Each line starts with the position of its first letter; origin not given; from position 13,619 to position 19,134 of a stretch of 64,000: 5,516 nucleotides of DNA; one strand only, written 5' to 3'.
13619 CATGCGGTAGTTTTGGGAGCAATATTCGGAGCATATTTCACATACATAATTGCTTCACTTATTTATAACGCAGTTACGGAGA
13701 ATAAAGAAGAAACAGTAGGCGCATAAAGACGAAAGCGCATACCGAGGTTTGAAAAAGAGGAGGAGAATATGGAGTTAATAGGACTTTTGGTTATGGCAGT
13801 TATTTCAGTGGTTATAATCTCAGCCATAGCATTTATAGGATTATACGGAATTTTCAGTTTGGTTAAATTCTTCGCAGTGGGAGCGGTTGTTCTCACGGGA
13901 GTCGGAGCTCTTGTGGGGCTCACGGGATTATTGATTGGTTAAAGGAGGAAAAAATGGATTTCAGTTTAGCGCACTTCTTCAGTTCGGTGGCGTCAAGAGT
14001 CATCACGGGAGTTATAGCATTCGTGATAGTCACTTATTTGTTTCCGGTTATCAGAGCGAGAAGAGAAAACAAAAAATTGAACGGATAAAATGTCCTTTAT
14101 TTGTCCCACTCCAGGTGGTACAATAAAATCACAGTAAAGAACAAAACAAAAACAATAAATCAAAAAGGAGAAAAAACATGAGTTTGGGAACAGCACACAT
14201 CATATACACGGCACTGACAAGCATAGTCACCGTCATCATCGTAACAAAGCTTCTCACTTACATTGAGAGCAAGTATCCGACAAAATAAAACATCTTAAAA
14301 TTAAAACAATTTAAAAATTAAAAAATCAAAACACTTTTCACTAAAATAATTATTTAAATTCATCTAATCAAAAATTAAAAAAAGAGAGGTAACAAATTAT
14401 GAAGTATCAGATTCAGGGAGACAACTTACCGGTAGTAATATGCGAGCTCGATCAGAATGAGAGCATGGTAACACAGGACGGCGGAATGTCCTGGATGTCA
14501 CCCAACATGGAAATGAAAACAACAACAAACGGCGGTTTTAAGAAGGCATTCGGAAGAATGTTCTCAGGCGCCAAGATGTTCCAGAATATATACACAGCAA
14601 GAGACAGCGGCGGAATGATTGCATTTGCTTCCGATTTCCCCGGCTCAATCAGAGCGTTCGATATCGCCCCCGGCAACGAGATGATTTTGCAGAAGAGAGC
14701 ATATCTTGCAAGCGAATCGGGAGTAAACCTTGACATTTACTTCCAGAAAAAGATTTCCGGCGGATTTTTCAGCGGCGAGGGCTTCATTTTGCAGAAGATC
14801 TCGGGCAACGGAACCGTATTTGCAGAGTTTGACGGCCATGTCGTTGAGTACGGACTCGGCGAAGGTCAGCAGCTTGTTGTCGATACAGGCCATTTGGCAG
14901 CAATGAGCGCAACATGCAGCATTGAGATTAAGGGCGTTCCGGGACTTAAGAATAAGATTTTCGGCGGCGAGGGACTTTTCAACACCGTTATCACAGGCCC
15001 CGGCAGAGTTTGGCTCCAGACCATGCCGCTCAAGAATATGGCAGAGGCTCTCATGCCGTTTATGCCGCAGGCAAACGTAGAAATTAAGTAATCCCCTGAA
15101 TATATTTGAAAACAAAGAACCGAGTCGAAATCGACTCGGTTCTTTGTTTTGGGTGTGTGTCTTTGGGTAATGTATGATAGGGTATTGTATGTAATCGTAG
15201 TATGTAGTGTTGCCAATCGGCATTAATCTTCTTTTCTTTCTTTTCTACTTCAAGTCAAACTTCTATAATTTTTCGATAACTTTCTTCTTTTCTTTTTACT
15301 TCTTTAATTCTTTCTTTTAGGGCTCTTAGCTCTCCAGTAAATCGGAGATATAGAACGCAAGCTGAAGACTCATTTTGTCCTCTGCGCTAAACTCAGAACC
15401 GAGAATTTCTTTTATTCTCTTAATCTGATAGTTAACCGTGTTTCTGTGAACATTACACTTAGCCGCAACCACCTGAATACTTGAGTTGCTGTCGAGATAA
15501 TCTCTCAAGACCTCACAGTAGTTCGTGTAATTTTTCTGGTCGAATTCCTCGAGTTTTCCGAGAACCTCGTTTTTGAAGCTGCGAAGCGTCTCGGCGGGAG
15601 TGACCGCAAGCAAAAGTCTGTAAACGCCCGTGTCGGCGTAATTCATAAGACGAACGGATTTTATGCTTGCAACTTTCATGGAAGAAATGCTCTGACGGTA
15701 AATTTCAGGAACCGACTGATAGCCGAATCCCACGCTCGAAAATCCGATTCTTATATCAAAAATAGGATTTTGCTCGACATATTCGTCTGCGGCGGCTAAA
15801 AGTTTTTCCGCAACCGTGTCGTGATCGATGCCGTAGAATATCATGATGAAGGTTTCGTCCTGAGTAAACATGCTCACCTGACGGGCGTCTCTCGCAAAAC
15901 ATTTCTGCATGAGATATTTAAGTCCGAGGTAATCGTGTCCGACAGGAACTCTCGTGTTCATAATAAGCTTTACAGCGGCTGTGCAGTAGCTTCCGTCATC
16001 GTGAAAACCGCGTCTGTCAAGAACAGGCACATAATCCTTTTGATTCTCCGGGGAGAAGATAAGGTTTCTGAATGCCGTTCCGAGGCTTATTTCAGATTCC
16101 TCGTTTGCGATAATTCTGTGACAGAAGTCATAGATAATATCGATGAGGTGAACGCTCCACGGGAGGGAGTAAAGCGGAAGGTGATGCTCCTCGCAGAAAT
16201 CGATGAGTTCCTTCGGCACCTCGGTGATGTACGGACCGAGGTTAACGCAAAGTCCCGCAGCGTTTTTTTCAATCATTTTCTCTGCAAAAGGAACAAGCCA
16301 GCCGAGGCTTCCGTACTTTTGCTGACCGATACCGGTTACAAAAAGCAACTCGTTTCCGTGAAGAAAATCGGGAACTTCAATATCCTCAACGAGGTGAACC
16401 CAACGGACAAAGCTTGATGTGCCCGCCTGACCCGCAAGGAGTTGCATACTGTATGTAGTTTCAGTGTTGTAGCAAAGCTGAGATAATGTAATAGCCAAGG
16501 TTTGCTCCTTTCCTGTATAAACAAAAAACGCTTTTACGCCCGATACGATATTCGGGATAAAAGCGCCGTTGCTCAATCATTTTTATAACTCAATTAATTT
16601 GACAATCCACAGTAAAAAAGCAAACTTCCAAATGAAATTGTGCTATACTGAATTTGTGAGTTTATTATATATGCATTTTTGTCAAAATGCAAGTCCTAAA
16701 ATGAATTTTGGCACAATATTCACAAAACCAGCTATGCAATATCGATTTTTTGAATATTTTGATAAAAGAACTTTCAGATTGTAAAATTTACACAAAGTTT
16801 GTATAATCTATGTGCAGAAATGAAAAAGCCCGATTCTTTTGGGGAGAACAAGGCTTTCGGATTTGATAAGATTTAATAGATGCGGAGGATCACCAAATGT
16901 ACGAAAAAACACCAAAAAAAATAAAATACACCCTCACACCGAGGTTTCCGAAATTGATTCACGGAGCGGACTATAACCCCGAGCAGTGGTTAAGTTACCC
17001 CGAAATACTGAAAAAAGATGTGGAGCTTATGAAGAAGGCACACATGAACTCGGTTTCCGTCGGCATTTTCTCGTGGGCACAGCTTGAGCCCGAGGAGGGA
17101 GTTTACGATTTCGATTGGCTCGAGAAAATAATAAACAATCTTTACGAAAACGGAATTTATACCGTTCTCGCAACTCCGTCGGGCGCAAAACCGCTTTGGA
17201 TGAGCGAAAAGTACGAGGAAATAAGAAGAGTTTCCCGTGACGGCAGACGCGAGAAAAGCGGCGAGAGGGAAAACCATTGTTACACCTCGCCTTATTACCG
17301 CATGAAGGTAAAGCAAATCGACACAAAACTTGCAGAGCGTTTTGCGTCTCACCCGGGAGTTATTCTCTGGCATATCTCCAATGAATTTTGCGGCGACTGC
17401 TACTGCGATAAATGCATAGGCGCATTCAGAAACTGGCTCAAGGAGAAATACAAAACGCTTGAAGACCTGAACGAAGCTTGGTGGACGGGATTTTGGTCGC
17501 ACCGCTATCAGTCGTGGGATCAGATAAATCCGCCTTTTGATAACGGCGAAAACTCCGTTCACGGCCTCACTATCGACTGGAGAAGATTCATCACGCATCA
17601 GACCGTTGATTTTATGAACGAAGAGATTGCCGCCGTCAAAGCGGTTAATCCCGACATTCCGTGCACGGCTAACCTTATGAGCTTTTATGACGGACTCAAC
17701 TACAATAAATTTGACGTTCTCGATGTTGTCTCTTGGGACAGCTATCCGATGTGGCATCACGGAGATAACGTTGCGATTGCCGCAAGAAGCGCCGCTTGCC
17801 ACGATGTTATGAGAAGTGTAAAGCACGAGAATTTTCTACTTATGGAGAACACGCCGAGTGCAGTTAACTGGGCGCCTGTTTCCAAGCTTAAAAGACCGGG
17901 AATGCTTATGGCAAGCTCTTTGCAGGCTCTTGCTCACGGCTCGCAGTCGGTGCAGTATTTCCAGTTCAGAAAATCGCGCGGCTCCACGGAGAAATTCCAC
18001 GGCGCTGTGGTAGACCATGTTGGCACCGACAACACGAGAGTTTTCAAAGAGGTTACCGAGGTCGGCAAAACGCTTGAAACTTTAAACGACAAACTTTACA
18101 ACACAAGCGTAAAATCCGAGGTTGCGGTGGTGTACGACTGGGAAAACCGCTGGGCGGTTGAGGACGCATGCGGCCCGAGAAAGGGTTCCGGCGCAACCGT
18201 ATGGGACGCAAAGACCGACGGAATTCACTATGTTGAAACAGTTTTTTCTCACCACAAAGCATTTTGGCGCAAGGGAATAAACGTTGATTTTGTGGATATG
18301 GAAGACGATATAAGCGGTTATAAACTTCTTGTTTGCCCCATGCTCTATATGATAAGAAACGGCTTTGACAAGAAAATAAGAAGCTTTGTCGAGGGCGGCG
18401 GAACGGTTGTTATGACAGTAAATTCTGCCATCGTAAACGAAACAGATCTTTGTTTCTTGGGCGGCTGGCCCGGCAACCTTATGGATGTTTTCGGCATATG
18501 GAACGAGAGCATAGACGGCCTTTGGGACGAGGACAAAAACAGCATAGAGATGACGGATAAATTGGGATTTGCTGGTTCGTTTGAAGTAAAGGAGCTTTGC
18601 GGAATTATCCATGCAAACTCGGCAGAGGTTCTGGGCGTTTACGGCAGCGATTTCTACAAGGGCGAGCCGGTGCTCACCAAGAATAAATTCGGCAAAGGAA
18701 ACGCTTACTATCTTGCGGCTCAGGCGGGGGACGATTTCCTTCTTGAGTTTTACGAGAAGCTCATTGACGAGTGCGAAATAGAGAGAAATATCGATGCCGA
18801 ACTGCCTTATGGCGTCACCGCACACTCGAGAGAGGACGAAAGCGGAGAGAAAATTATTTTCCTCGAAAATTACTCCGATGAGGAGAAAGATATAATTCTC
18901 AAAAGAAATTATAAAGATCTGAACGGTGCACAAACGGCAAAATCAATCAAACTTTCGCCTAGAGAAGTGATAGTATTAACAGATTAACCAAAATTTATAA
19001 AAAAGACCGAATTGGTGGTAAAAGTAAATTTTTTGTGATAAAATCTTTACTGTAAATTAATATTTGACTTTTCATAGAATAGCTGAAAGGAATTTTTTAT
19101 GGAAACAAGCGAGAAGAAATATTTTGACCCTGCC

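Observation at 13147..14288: Six tandem small ORFs with Shine-Dalgarno sites (36-57 aa), four of them predicted membrane peptides, all below the ORF-track cutoff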

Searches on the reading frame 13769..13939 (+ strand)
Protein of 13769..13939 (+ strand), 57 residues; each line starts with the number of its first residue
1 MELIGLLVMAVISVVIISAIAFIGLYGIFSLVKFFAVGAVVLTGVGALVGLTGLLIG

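Call 12: search_protein_families(library=pfam, max_evalue=1, proteins=[window:13769-13939:+])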
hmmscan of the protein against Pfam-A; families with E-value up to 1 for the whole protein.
window:13769-13939:+ (57 aa): 0 families

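Call 13: search_protein_families(library=ncbifam, max_evalue=1, proteins=[window:13769-13939:+])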
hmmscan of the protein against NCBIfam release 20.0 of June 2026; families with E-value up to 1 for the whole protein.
window:13769-13939:+ (57 aa): 1 family
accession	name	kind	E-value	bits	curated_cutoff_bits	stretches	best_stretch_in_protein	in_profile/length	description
NF002669.0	PRK02391.1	equivalog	0.72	8.9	341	1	4-47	25-68/298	zinc metalloprotease HtpX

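Call 35: find_homologous_proteins(query=window:13769-13939:+, max_evalue=0.1)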
Query window:13769-13939:+ (57 aa): 2 proteins with E <= 0.1 among 6 candidates.
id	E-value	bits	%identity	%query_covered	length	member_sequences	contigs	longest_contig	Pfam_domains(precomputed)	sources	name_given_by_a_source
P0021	1.1e-13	68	77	100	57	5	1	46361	-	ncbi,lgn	-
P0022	5.2e-12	63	70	100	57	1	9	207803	-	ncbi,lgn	-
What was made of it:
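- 13769..13942 (+): sORF4: 57 aa, two membrane spans, the second Gly-rich. Only orthologues found among 5.8 billion proteins (call 35).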

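Call 62: search_protein_families(library=padloc, max_evalue=0.1, proteins=[window:13769-13939:+])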
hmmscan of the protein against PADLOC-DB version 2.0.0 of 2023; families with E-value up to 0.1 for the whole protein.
window:13769-13939:+ (57 aa): 0 families

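Call 63: search_protein_families(library=phrogs, max_evalue=0.1, proteins=[window:13769-13939:+])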
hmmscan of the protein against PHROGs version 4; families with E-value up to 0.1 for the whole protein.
window:13769-13939:+ (57 aa): 0 families

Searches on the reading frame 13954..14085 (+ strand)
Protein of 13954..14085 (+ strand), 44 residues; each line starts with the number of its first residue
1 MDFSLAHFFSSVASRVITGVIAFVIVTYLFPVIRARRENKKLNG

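Call 12: search_protein_families(library=pfam, max_evalue=1, proteins=[window:13954-14085:+])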
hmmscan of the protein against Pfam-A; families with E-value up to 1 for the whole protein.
window:13954-14085:+ (44 aa): 1 family
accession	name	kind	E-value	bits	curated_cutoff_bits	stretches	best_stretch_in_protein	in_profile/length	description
PF06679.17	DUF1180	-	0.12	13.2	27.7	1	14-41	102-129/167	Membrane protein FAM174-like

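Call 13: search_protein_families(library=ncbifam, max_evalue=1, proteins=[window:13954-14085:+])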
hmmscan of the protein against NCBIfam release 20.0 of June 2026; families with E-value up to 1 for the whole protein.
window:13954-14085:+ (44 aa): 1 family
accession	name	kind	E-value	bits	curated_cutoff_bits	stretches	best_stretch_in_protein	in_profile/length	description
NF041554.1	SA1362_fam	subfamily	0.0066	16.6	42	1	2-41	21-60/70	SA1362 family protein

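Call 62: search_protein_families(library=padloc, max_evalue=0.1, proteins=[window:13954-14085:+])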
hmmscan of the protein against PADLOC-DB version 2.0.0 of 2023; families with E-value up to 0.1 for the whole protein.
window:13954-14085:+ (44 aa): 0 families

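Call 63: search_protein_families(library=phrogs, max_evalue=0.1, proteins=[window:13954-14085:+])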
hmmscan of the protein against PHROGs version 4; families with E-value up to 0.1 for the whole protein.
window:13954-14085:+ (44 aa): 1 family
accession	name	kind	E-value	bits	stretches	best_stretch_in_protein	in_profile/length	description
phrog_6918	-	lysis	0.072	14.1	1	16-43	12-38/114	holin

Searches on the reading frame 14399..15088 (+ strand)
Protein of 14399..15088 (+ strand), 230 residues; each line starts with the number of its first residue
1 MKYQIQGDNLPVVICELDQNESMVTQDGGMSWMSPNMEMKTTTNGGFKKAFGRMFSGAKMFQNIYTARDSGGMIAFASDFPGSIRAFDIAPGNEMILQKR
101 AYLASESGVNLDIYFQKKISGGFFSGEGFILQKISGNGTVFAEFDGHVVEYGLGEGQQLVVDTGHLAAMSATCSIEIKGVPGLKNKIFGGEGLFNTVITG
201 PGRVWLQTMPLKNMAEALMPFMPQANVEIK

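Call 6: find_related_loci(query=window:14399-15088:+, collection=genome_contigs, flank=6000)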
Query window:14399-15088:+ (230 aa) in genome_contigs; peptide patterns used: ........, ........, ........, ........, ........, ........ (x = any residue, [..] = any of these).
600 stretches matched a pattern (row limit reached: there are more); 563 encode a relative of the query (tblastn E <= 1e-3); the best 80 are kept; 80 distinct loci.
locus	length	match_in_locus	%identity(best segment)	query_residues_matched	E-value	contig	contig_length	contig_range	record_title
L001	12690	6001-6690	89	1-230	1e-142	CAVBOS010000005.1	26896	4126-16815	Lachnospiraceae bacterium isolate SRR8978227_cleanbin_000001 genome assembly, contig: Spades_SRR8978227_contig_21, whole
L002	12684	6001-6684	70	1-228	8e-111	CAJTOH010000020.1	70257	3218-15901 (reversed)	MAG TPA_asm: uncultured Dorea sp. isolate MGBC105254 genome assembly, contig: MGBC105254.20, whole genome shotgun sequen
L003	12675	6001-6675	71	1-226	4e-110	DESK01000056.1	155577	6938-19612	MAG TPA_asm: Lachnospiraceae bacterium UBA3316 UBA3316_contig_468, whole genome shotgun sequence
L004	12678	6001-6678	70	1-226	4e-110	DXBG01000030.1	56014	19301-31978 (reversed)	MAG TPA_asm: Candidatus Blautia pullicola isolate 1068 ChiHcec17__C21124_L56014_SAMN08010063, whole genome shotgun seque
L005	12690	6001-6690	69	1-230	4e-110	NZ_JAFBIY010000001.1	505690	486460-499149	Faecalicatena contorta strain ET52 Prase_5_NODE_1_length_505690_cov_66.6345, whole genome shotgun sequence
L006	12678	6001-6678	71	1-226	1e-109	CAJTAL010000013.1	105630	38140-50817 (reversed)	Lachnospiraceae bacterium isolate A13_5.CF.DSS genome assembly, contig: MGBC000028.13, whole genome shotgun sequence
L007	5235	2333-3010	69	1-226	7e-110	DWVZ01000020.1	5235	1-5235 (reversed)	MAG TPA_asm: Candidatus Blautia merdavium isolate ChiBcec2-3848 ChiBcec2__C6272_L5235_SAMN08009754, whole genome shotgun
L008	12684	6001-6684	70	1-228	2e-109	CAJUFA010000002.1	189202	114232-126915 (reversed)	MAG TPA_asm: uncultured Dorea sp. isolate MGBC129937 genome assembly, contig: MGBC129937.2, whole genome shotgun sequenc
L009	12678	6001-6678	70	1-226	3e-109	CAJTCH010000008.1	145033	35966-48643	Lachnospiraceae bacterium isolate A77_70.CF.DSS genome assembly, contig: MGBC000084.8, whole genome shotgun sequence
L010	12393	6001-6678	70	1-226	3e-109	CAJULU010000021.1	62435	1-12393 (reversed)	MAG TPA_asm: uncultured Dorea sp. isolate MGBC143734 genome assembly, contig: MGBC143734.21, whole genome shotgun sequen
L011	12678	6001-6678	69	1-226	3e-109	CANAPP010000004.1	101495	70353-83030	MAG TPA_asm: uncultured Lachnospiraceae bacterium isolate SRR16350225_bin.17_metawrap_v1.3_MAG genome assembly, contig:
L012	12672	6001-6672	71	1-224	5e-109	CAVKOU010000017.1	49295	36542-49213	bacterium isolate G02634-L1_cleanbin_000009 genome assembly, contig: Spades_G02634-L1_contig_217, whole genome shotgun s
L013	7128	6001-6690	67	1-230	5e-109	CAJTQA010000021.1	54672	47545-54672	MAG TPA_asm: uncultured Dorea sp. isolate MGBC109699 genome assembly, contig: MGBC109699.21, whole genome shotgun sequen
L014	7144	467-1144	69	1-226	5e-109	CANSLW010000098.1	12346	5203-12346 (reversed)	MAG TPA_asm: uncultured Dorea sp. isolate SRR13921778_bin.33_metawrap_v1.3_MAG genome assembly, contig: NODE.5512_length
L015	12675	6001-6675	71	1-226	8e-109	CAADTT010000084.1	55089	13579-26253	MAG TPA_asm: Lachnospiraceae bacterium, isolate HGM12126, WGS project CAADTT010000000 data, contig: ERS235548_25_k99_938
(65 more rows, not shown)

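Call 12: search_protein_families(library=pfam, max_evalue=1, proteins=[window:14399-15088:+])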
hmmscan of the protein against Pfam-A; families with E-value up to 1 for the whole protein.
window:14399-15088:+ (230 aa): 1 family
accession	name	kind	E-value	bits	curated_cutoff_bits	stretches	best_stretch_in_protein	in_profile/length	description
PF01987.23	AIM24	-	4.1e-71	239.4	25.7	1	3-209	1-205/205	Mitochondrial biogenesis AIM24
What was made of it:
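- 14399..15091 (+): AIM24-family gene (230 aa), probably the last gene of the transcription units. Pfam PF01987, E = 4e-71 (call 12).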

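Call 32: find_encoding_contigs(protein=window:14399-15088:+, flank=3000, max_places=6)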
Protein window:14399-15088:+ (230 aa): 1 contig read that carries it; 1 place shown.
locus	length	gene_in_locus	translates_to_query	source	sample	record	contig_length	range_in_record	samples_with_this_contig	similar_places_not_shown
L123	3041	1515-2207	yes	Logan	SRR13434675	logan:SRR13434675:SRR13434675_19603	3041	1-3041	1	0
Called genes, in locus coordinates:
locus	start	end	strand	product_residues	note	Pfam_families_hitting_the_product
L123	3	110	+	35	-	?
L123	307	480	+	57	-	-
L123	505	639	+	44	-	-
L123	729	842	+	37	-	-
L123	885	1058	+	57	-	-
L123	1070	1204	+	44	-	-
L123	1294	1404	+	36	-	-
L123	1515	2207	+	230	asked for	PF01987:AIM24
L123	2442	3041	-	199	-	?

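Call 62: search_protein_families(library=padloc, max_evalue=0.1, proteins=[window:14399-15088:+])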
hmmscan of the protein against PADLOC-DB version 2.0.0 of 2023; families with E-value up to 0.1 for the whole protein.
window:14399-15088:+ (230 aa): 0 families

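Call 63: search_protein_families(library=phrogs, max_evalue=0.1, proteins=[window:14399-15088:+])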
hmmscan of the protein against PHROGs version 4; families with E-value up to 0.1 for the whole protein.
window:14399-15088:+ (230 aa): 0 families

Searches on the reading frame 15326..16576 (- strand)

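Call 12: search_protein_families(library=pfam, max_evalue=1, proteins=[window:15326-16576:-])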
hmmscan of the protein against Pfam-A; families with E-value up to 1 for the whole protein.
window:15326-16576:- (416 aa): 8 families
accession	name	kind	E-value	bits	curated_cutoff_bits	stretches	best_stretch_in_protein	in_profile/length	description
PF07905.16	PucR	-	1.6e-25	90.1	33.5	1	43-155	10-118/118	Purine catabolism regulatory protein-like family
PF13556.12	HTH_30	-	6e-14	52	27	1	355-409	3-58/59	PucR C-terminal helix-turn-helix domain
PF17853.6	GGDEF_2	-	0.0013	19.4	24.5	1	189-296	15-110/116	GGDEF-like domain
PF04297.20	UPF0122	-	0.017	15.8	22.7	1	354-394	23-63/101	Putative helix-turn-helix protein, YlxM / p13 like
PF13384.12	HTH_23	-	0.023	15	24.6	1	355-389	9-42/50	Homeodomain-like domain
PF03121.20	Herpes_UL52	-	0.07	13.5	21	0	222-236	52-66/75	Herpesviridae UL52/UL70 DNA primase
PF13936.12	HTH_38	-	0.22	11.7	27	1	358-387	14-43/44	Helix-turn-helix domain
PF08281.18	Sigma70_r4_2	-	0.24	11.5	25.7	1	366-390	28-52/54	Sigma-70, region 4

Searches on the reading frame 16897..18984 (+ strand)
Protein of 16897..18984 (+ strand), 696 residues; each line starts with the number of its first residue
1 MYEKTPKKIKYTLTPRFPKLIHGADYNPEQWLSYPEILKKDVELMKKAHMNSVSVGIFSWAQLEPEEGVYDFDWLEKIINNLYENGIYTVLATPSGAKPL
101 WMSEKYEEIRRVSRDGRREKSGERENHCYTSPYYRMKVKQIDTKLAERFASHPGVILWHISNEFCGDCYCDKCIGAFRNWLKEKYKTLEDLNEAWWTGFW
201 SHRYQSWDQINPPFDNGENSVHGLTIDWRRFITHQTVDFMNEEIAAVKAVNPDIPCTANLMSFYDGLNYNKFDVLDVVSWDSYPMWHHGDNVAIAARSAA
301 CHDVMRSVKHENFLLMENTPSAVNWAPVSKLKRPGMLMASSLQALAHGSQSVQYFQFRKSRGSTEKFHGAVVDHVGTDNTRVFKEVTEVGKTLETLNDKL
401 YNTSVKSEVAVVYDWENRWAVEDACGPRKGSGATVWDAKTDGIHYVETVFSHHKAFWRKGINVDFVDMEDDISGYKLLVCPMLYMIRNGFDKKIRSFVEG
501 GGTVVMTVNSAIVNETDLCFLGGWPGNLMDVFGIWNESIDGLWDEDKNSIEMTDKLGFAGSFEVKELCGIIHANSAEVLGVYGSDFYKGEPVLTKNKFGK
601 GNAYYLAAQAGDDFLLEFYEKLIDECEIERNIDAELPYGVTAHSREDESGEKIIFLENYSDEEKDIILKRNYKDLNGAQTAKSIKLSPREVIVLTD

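Call 12: search_protein_families(library=pfam, max_evalue=1, proteins=[window:16897-18984:+])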
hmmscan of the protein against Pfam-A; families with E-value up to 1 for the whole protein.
window:16897-18984:+ (696 aa): 7 families
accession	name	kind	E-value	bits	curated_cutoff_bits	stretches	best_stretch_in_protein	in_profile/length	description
PF02449.21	Glyco_hydro_42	-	9.6e-144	479.8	21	1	25-395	1-375/376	Beta-galactosidase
PF08532.16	Glyco_hydro_42M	-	9.6e-64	215.1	25.8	1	408-628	2-206/207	Beta-galactosidase trimerisation domain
PF08533.16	Glyco_hydro_42C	-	6.2e-05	23.1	21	1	639-694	1-56/58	Beta-galactosidase C-terminal domain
PF01373.23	Glyco_hydro_14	-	0.00097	18.7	27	1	167-218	180-226/402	Glycosyl hydrolase family 14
PF02836.23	Glyco_hydro_2_C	-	0.0037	16.9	21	1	131-179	103-151/302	Glycosyl hydrolases family 2, TIM barrel domain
PF07261.16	DnaB_2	-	0.046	13.9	22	0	68-90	45-67/74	Replication initiation and membrane attachment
PF24496.1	DUF7588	-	0.051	13.8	27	0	652-676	17-41/65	Domain of unknown function (DUF7588)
